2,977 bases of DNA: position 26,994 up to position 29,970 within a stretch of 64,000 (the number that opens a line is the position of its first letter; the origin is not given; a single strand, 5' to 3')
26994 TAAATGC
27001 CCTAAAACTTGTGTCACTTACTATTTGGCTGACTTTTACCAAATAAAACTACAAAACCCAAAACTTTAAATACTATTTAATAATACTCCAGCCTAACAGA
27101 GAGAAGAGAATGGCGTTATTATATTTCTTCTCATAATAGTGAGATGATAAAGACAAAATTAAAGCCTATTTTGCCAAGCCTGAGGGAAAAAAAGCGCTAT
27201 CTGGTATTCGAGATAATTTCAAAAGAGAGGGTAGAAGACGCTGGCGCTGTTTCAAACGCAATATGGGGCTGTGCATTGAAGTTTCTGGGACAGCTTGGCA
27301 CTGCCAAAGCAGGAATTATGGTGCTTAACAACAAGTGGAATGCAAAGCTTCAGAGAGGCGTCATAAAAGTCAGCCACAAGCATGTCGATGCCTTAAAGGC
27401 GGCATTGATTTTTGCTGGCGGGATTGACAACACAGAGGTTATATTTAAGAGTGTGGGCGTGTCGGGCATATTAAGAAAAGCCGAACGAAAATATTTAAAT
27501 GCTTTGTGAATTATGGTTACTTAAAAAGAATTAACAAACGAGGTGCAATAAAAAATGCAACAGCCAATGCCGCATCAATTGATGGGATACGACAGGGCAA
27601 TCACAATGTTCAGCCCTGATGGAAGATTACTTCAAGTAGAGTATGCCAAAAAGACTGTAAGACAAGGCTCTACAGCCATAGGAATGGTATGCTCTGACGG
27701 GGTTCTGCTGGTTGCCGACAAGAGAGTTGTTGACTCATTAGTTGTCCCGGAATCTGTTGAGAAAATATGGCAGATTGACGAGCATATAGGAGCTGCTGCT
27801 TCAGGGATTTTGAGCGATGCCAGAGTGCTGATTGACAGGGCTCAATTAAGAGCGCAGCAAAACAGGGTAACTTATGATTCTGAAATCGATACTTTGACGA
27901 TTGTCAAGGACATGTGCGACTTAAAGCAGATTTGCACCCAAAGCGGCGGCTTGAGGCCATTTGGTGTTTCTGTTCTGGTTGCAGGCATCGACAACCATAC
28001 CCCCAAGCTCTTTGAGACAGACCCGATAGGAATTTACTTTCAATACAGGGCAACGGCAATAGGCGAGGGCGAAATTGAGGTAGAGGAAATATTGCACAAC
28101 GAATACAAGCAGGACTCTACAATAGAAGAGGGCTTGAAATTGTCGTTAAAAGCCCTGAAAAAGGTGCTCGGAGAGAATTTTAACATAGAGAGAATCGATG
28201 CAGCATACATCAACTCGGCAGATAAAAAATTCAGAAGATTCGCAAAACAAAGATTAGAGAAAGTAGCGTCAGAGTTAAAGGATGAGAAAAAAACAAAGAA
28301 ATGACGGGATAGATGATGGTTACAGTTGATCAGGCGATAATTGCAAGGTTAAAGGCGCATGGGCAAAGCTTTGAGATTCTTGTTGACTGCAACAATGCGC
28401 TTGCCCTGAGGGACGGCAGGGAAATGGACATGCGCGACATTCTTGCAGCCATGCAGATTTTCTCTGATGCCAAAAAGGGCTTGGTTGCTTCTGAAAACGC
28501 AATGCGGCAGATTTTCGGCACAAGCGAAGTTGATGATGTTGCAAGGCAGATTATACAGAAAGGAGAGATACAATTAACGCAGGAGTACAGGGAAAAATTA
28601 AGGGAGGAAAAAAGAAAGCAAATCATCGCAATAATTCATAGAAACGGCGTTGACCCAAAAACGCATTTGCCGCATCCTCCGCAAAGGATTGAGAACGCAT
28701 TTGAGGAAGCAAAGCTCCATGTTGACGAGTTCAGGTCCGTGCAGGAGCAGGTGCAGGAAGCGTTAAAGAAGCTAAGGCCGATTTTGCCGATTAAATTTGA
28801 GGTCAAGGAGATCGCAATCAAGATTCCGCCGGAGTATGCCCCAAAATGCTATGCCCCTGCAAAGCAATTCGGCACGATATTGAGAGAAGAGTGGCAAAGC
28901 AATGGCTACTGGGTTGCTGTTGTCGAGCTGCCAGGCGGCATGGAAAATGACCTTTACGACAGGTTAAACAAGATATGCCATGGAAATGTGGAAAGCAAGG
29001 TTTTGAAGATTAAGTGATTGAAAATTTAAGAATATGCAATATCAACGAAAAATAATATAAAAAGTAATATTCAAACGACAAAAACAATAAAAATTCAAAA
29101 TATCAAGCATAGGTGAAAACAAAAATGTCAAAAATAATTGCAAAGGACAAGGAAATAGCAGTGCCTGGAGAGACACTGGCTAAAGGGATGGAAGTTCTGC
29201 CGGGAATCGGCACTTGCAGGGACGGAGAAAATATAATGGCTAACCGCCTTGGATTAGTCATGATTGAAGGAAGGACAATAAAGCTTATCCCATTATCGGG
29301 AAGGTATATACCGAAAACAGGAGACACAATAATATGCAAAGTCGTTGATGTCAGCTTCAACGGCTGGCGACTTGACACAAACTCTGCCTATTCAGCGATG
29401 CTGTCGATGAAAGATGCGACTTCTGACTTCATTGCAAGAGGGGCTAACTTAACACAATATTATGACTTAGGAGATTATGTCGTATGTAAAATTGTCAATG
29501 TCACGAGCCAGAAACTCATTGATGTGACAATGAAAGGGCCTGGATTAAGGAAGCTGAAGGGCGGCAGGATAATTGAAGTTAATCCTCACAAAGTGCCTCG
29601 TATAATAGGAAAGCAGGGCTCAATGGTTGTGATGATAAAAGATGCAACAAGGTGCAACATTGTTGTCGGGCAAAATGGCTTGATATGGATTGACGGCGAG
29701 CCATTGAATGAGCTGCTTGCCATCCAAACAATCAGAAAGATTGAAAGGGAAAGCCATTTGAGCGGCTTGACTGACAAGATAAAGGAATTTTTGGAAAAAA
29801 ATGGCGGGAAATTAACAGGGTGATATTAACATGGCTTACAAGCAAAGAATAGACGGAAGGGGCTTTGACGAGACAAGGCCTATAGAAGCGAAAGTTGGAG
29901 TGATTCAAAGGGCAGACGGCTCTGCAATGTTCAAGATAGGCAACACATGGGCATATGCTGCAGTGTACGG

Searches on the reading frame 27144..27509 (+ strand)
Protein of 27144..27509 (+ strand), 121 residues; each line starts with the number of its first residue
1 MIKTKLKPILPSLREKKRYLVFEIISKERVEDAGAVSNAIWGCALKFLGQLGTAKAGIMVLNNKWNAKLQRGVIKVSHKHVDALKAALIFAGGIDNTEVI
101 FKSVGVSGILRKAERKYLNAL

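Call 9: find_encoding_contigs(protein=window:27144-27509:+, flank=3000, max_places=10)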
Protein window:27144-27509:+ (121 aa): no gene with exactly this product is on record in the collection.

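Call 13: find_homologous_proteins(query=window:27144-27506:+)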
Query window:27144-27506:+ (121 aa): 587 proteins with E <= 0.001 among 601 candidates; the best 120 are listed.
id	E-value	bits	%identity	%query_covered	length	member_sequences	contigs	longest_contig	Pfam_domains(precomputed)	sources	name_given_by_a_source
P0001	9.3e-71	253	100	100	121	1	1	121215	PF01900.25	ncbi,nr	ncbi:hypothetical protein HYX02_00230 [Candidatus Woesearchaeota archaeon]|nr:hypothetical protein [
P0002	4.6e-57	209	80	98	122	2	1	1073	PF01900.25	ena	-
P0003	7.2e-56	205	78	98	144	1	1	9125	PF01900.25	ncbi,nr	ncbi:hypothetical protein HYY71_06065 [Candidatus Woesearchaeota archaeon]|nr:hypothetical protein [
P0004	1.2e-55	205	77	98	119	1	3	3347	PF01900.25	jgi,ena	-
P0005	1.2e-55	205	78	98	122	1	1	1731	PF01900.25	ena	-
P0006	3.6e-55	203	76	98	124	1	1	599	PF01900.25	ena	-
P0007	5.2e-55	203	76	100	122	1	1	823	PF01900.25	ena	-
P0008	1.4e-54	201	76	99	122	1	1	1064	PF01900.25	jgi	-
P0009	2.4e-54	200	78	98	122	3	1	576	PF01900.25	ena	-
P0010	3.0e-54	200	74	99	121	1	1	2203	PF01900.25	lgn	-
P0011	4.4e-54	200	75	99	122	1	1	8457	PF01900.25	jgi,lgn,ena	-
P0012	5.4e-54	199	77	99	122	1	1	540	PF01900.25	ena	-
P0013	5.5e-54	199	77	98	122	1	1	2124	PF01900.25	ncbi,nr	ncbi:hypothetical protein HYX03_04770 [Candidatus Woesearchaeota archaeon]|nr:hypothetical protein [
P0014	8.3e-54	199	76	99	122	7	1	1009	PF01900.25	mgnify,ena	mgnify:FL=1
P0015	9.7e-54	198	75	99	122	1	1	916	PF01900.25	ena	-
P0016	1.0e-53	198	76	98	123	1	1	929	PF01900.25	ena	-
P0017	1.3e-53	198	75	98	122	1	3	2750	PF01900.25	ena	-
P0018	1.4e-53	198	76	98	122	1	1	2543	PF01900.25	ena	-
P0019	2.2e-53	197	78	98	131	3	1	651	PF01900.25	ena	-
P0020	2.3e-53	197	78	99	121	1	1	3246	PF01900.25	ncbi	-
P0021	2.9e-53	197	75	98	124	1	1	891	PF01900.25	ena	-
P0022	3.1e-53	197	76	98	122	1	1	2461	PF01900.25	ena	-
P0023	3.1e-53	197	77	98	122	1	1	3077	PF01900.25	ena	-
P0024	3.4e-53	197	75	99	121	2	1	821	PF01900.25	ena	-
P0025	3.5e-53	197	75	100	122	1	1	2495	PF01900.25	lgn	-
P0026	3.9e-53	196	75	100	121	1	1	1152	PF01900.25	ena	-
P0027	4.2e-53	196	75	98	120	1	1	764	PF01900.25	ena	-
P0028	5.1e-53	196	75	98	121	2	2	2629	PF01900.25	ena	-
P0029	6.3e-53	196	76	98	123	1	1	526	PF01900.25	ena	-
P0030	1.2e-52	195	77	98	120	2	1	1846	PF01900.25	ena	-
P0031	1.2e-52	195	75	98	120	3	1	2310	PF01900.25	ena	-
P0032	1.7e-52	194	75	98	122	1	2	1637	PF01900.25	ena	-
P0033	1.7e-52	194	78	99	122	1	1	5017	PF01900.25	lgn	-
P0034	1.8e-52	194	76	98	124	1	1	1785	PF01900.25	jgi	jgi:ribonuclease P/MRP protein subunit POP5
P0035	2.2e-52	194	73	98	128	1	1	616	PF01900.25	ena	-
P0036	3.4e-52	193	74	99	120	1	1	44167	PF01900.25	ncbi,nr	ncbi:hypothetical protein HYV80_00730 [Candidatus Woesearchaeota archaeon]|nr:hypothetical protein [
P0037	3.4e-52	193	76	98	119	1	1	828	PF01900.25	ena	-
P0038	5.1e-52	193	76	98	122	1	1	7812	PF01900.25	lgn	-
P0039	5.4e-52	193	75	99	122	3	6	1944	PF01900.25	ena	-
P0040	6.4e-52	193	75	99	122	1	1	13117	PF01900.25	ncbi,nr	ncbi:ribonuclease P protein component 2 [Candidatus Woesearchaeota archaeon]|nr:ribonuclease P prote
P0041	6.9e-52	192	74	99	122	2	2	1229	PF01900.25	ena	-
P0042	7.1e-52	192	74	99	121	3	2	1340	PF01900.25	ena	-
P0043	7.4e-52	192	75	98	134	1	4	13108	PF01900.25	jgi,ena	-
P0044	8.1e-52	192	74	99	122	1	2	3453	PF01900.25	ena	-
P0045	9.3e-52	192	75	98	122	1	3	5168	PF01900.25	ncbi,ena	-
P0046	1.1e-51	192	73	98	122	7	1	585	PF01900.25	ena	-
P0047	1.2e-51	192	73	99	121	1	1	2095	PF01900.25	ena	-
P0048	1.3e-51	192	72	98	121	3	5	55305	PF01900.25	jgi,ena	-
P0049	1.3e-51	192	73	99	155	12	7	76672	PF01900.25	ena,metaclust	metaclust:\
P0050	1.7e-51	191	73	98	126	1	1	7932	PF01900.25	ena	-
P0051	1.8e-51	191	73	99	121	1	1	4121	PF01900.25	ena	-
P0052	1.9e-51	191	74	98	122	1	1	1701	PF01900.25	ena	-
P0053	1.9e-51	191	74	98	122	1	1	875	PF01900.25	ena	-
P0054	2.0e-51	191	75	99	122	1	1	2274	PF01900.25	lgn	-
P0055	2.5e-51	191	72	99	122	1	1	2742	PF01900.25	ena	-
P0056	2.8e-51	191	75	98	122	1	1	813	PF01900.25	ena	-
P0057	3.4e-51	190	75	97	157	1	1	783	PF01900.25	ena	-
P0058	3.5e-51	190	74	98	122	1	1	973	PF01900.25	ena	-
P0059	3.9e-51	190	72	99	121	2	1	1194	PF01900.25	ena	-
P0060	4.5e-51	190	75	98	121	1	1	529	PF01900.25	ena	-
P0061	6.8e-51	189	78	98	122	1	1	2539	PF01900.25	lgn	-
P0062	6.9e-51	189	72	99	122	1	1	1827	PF01900.25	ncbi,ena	-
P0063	7.1e-51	189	73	99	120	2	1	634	PF01900.25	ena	-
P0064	7.4e-51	189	72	98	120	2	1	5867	PF01900.25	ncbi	-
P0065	1.0e-50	189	72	99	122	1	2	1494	PF01900.25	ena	-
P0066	1.3e-50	188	71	99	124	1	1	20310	PF01900.25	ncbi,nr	ncbi:hypothetical protein HYX05_01090 [Candidatus Woesearchaeota archaeon]|nr:hypothetical protein [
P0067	1.4e-50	188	71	99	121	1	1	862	PF01900.25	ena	-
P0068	1.4e-50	188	72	99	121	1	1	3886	PF01900.25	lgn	-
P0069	1.7e-50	188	72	98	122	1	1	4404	PF01900.25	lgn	-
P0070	1.8e-50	188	75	98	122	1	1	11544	PF01900.25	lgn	-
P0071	1.9e-50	188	74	99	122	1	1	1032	PF01900.25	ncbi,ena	-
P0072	2.0e-50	188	73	98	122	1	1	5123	PF01900.25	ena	-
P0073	2.1e-50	188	75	98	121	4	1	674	PF01900.25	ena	-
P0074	2.4e-50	188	72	98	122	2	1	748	PF01900.25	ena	-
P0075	2.6e-50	187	74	96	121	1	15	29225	PF01900.25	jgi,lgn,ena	-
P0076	2.6e-50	187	74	98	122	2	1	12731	PF01900.25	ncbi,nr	ncbi:ribonuclease P protein component 2 [Candidatus Woesearchaeota archaeon]|nr:ribonuclease P prote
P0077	2.7e-50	187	71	99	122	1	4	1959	PF01900.25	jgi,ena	-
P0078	2.9e-50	187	70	100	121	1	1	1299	PF01900.25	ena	-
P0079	3.6e-50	187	71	99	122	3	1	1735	PF01900.25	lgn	-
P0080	3.8e-50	187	73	99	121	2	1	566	PF01900.25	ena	-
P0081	3.8e-50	187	74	98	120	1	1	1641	PF01900.25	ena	-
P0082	4.0e-50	187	72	99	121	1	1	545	PF01900.25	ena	-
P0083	4.4e-50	187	75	98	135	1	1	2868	PF01900.25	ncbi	-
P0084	5.7e-50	186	72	99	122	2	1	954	PF01900.25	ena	-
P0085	6.3e-50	186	72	99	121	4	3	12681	PF01900.25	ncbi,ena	-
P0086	6.6e-50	186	73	99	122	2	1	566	PF01900.25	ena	-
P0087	8.5e-50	186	73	99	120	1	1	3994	PF01900.25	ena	-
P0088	8.7e-50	186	75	98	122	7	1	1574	PF01900.25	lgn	-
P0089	9.2e-50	186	71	99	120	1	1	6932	PF01900.25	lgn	-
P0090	1.2e-49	185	71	98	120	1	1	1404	PF01900.25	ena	-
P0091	1.5e-49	185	70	98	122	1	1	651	PF01900.25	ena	-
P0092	1.8e-49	185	74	98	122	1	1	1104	PF01900.25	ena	-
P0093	1.9e-49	185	71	98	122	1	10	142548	PF01900.25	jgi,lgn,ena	jgi:ribonuclease P/MRP protein subunit POP5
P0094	1.9e-49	185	70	99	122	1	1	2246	PF01900.25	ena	-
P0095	2.0e-49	185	71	98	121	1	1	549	PF01900.25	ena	-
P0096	2.8e-49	184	74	98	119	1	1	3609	PF01900.25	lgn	-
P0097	3.0e-49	184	73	99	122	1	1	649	PF01900.25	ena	-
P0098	3.2e-49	184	70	98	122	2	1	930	PF01900.25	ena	-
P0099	4.4e-49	183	71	99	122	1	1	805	PF01900.25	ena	-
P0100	5.0e-49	183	69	98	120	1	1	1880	PF01900.25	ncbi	-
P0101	5.0e-49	183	73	98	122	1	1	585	PF01900.25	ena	-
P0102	5.4e-49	183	71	98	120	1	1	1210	PF01900.25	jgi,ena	-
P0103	5.6e-49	183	69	99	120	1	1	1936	PF01900.25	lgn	-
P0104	7.5e-49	183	71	98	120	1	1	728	PF01900.25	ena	-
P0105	9.3e-49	182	73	99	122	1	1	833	PF01900.25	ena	-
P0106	1.1e-48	182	70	98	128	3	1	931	PF01900.25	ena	-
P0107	1.2e-48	182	72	99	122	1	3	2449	PF01900.25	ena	-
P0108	1.2e-48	182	74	97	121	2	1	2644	PF01900.25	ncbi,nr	ncbi:hypothetical protein HYW99_03585 [Candidatus Woesearchaeota archaeon]|nr:hypothetical protein [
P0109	1.2e-48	182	72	99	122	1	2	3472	PF01900.25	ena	-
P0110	1.3e-48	182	74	98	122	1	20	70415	PF01900.25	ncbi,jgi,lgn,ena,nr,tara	ncbi:hypothetical protein CMO83_04905 [Candidatus Woesearchaeota archaeon]|jgi:ribonuclease P/MRP pr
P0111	1.4e-48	182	73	98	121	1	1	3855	PF01900.25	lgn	-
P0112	1.6e-48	182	73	98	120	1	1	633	PF01900.25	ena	-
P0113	1.7e-48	182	70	99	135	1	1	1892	PF01900.25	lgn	-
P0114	1.7e-48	182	70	99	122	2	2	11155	PF01900.25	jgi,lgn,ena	-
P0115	2.0e-48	181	69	98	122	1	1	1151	PF01900.25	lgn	-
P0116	2.4e-48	181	73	99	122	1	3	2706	PF01900.25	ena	-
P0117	2.5e-48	181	72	98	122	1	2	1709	PF01900.25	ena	-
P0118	2.5e-48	181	68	99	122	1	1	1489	PF01900.25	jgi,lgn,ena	-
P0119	2.7e-48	181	70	98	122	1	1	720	PF01900.25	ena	-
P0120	3.8e-48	180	69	99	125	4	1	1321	PF01900.25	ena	-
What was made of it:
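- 27144..27509 (+): pop5 (RNase P protein subunit), first gene of the superoperon. Woesearchaeota MAG (call 13).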

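Call 14: find_related_loci(query=window:27144-27506:+, collection=genome_contigs, flank=3000)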
Query window:27144-27506:+ (121 aa) in genome_contigs; peptide patterns used: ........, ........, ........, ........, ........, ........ (x = any residue, [..] = any of these).
187 stretches matched a pattern; 10 encode a relative of the query (tblastn E <= 1e-3); 10 distinct loci.
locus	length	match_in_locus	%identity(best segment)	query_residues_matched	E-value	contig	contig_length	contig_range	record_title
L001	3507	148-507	76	1-120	1e-60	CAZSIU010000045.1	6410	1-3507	MAG TPA_asm: uncultured Methanosarcinales archaeon isolate SRP178908_co1_292 genome assembly, contig: NODE_10320_length_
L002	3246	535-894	78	1-120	6e-61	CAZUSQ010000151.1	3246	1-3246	MAG TPA_asm: uncultured Methanosarcinales archaeon isolate SRP269290_co1_892 genome assembly, contig: NODE_57835_length_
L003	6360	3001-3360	74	1-120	1e-59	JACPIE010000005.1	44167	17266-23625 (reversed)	MAG: Candidatus Woesearchaeota archaeon isolate NC_groundwater_432_Ag_B-0.1um_40_22 GD18-4_B1_scaffold_209009, whole gen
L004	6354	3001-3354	74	1-118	2e-57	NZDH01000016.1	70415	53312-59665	MAG: Candidatus Woesearchaeota archaeon isolate ARS106 47490, whole genome shotgun sequence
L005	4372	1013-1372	69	1-120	2e-56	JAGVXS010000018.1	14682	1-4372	Candidatus Woesearchaeota archaeon isolate RIFCSPHIGHO2_02_FULL_40_54 rifcsphigho2_02_scaffold_13184, whole genome shotg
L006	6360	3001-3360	74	1-120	1e-55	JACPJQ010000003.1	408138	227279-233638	MAG: Candidatus Woesearchaeota archaeon isolate NC_groundwater_472_Ag_B-0.1um_38_40 S34_3B_scaffold_186640, whole genome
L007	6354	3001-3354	71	1-118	4e-55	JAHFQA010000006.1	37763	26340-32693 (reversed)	MAG: Candidatus Woesearchaeota archaeon isolate nzgw54 NODE_252_length_37764_cov_5.926892, whole genome shotgun sequence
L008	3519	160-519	71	1-120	1e-54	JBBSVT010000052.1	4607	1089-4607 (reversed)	MAG: Nanoarchaeota archaeon isolate H14-bin056_1 H14_bin056_1_000000000052, whole genome shotgun sequence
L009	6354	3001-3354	69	1-118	5e-53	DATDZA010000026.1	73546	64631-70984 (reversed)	MAG TPA_asm: Candidatus Nanoarchaeia archaeon isolate SMAG_U8179 k141_378889, whole genome shotgun sequence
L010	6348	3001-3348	33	5-121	5e-21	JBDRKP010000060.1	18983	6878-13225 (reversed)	MAG: archaeon isolate MEGAHIT-group-1.727 k141_2153059, whole genome shotgun sequence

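Call 21: search_protein_families(library=pfam, proteins=[window:27144-27506:+], max_evalue=0.01)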
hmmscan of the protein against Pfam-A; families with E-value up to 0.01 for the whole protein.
window:27144-27506:+ (121 aa): 1 family
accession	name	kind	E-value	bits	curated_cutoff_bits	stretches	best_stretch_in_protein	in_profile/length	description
PF01900.24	RNase_P_Rpp14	-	7.7e-18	65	23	1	18-118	1-104/104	Rpp14/Pop5 family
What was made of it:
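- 27144..27509 (+): Pfam PF01900 (call 21).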

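Call 28: find_encoding_contigs(protein=P0001, flank=3000, max_places=10)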
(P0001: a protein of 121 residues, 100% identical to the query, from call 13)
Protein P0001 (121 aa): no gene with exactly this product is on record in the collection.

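Call 34: find_related_loci(query=window:27144-27506:+, collection=metagenome_contigs, flank=2000)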
Query window:27144-27506:+ (121 aa) in metagenome_contigs; peptide patterns used: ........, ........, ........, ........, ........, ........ (x = any residue, [..] = any of these).
312 stretches matched a pattern; 15 encode a relative of the query (tblastn E <= 1e-3); 15 distinct loci.
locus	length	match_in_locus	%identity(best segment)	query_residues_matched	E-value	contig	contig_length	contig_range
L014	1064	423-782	76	1-120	2e-66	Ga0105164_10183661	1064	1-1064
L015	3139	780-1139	75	1-120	4e-62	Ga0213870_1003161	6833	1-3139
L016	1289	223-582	74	1-120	6e-63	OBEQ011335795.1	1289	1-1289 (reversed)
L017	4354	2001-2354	74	1-118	2e-57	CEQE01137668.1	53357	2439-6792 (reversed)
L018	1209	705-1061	71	1-119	2e-59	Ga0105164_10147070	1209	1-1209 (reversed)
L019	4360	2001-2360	69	1-120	2e-56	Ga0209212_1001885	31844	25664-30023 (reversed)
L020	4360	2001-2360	69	1-120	2e-56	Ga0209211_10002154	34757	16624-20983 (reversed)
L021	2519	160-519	71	1-120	8e-55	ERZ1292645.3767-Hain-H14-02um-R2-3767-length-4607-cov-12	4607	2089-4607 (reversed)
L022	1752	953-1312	70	1-120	1e-55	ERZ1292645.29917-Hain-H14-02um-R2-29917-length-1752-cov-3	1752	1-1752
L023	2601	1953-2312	70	1-120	5e-54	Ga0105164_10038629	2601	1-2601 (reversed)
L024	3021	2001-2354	71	1-118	5e-53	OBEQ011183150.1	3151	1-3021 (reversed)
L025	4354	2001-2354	69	1-118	4e-53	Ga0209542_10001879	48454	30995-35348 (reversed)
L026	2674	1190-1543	67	1-118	2e-50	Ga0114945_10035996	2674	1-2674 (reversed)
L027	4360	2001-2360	69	1-120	2e-56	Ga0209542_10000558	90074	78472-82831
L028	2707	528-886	75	1-120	3e-34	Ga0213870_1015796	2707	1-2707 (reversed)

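Call 62: find_encoding_contigs(protein=P0002, flank=2500, max_places=5)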
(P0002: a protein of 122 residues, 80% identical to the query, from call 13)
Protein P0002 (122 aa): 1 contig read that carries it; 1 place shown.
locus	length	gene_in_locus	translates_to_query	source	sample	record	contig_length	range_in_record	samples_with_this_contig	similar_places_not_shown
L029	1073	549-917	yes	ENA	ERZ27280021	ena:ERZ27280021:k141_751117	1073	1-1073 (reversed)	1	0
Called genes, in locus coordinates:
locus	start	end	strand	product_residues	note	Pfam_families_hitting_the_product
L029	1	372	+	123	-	?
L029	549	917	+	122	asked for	PF01900:RNase_P_Rpp14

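Call 63: find_encoding_contigs(protein=P0003, flank=2500, max_places=5)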
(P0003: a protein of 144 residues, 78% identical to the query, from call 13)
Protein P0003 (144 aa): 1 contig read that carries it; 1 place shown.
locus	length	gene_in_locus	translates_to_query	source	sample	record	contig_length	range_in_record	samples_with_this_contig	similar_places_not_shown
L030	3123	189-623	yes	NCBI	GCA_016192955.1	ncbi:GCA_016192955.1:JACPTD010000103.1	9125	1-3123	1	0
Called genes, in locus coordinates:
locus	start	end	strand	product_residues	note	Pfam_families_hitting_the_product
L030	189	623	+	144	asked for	PF01900:RNase_P_Rpp14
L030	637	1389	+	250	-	PF10584:Proteasome_A_N, PF00227:Proteasome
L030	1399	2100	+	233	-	PF01172:SBDS_N, PF09377:SBDS_domain_II, PF20268:SBDS_C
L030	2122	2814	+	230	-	PF21266:S1_RRP4 (weak), PF00013:KH_1 (weak), PF15985:KH_6 (weak)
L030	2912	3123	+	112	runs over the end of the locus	-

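Call 64: find_encoding_contigs(protein=P0033, flank=2500, max_places=5)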
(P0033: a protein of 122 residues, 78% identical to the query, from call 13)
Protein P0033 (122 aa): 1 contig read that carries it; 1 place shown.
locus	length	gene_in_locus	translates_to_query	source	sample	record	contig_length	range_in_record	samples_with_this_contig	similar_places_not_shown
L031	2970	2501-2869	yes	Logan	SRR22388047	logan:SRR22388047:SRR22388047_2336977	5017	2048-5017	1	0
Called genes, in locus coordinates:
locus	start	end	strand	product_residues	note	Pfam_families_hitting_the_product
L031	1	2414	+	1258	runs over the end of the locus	PF03104:DNA_pol_B_exo1, PF10108:DNA_pol_B_exo2 (weak), PF00136:DNA_pol_B, PF14890:Intein_splicing, PF14528:LAGLIDADG_3 (faint), PF00136:DNA_pol_B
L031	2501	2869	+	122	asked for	PF01900:RNase_P_Rpp14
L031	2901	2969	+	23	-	?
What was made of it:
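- Tried and rejected: Searches with Pop5 gave 10 genome loci and 15 metagenome loci, plus 3 loci by exact look-up (calls 14, 34, 62-64).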

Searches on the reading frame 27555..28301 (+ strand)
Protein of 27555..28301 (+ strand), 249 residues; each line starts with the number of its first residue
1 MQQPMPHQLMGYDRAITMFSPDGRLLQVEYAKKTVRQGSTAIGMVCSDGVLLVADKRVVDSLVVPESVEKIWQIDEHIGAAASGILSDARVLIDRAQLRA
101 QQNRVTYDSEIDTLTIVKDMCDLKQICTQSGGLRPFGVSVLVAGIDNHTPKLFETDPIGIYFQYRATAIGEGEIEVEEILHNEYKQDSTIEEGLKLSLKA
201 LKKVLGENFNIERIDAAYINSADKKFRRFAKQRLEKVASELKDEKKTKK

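Call 29: find_encoding_contigs(protein=window:27555-28301:+, flank=3000, max_places=10)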
Protein window:27555-28301:+ (249 aa): no gene with exactly this product is on record in the collection.

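Call 57: search_protein_families(library=pfam, proteins=[window:27555-28301:+], max_evalue=0.001)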
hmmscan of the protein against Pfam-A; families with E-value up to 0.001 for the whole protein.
window:27555-28301:+ (249 aa): 2 families
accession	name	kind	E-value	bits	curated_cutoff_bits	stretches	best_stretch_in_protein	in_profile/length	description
PF00227.31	Proteasome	-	3.1e-52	177.4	22.4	1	35-219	1-189/189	Proteasome subunit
PF10584.14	Proteasome_A_N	-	1.3e-12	47.5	27.7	1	12-33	1-22/23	Proteasome subunit A N-terminal signature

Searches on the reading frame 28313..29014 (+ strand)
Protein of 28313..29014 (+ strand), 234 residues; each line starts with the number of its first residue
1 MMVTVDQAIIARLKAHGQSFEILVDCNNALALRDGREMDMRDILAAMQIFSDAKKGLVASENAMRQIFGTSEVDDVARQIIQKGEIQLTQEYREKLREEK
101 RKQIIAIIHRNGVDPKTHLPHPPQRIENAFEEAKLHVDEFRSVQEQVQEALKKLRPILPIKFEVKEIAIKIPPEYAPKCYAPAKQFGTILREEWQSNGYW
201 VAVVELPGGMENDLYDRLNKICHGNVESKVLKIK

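Call 42: find_encoding_contigs(protein=window:28313-29014:+, flank=3000, max_places=10)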
Protein window:28313-29014:+ (234 aa): no gene with exactly this product is on record in the collection.
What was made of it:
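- Tried and rejected: Exact look-ups of Pop5, PsmA and SBDS found nothing on record (calls 9, 28, 29, 42).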

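Call 57: search_protein_families(library=pfam, proteins=[window:28313-29014:+], max_evalue=0.001)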
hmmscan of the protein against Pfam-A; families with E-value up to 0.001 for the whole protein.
window:28313-29014:+ (234 aa): 3 families
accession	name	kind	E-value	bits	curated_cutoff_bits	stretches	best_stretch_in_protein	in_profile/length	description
PF01172.24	SBDS_N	-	6.8e-25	87.2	24.6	1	8-93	2-87/88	Shwachman-Bodian-Diamond syndrome (SBDS) N-terminal domain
PF09377.16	SBDS_domain_II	-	1.6e-24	86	27.2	1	102-163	1-62/62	SBDS protein, domain II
PF20268.4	SBDS_C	-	9.5e-17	61.1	27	1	166-232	2-70/71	SBDS protein, C-terminal domain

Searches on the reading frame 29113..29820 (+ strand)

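Call 57: search_protein_families(library=pfam, proteins=[window:29113-29820:+], max_evalue=0.001)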
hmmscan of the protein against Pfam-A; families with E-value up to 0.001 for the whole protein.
window:29113-29820:+ (236 aa): 4 families
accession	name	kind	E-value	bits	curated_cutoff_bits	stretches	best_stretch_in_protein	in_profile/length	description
PF21266.3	RRP4_S1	-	2.7e-09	37.6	27.3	1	64-101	1-38/73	RRP4, S1 domain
PF15985.11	KH_6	-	3.6e-08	34.1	27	1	151-196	1-44/47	KH domain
PF00013.35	KH_1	-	3.2e-06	27.3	21.5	1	154-208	4-65/66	KH domain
PF14382.12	ECR1_N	-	0.00061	20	27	0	15-51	1-37/38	Exosome complex exonuclease RRP4 N-terminal region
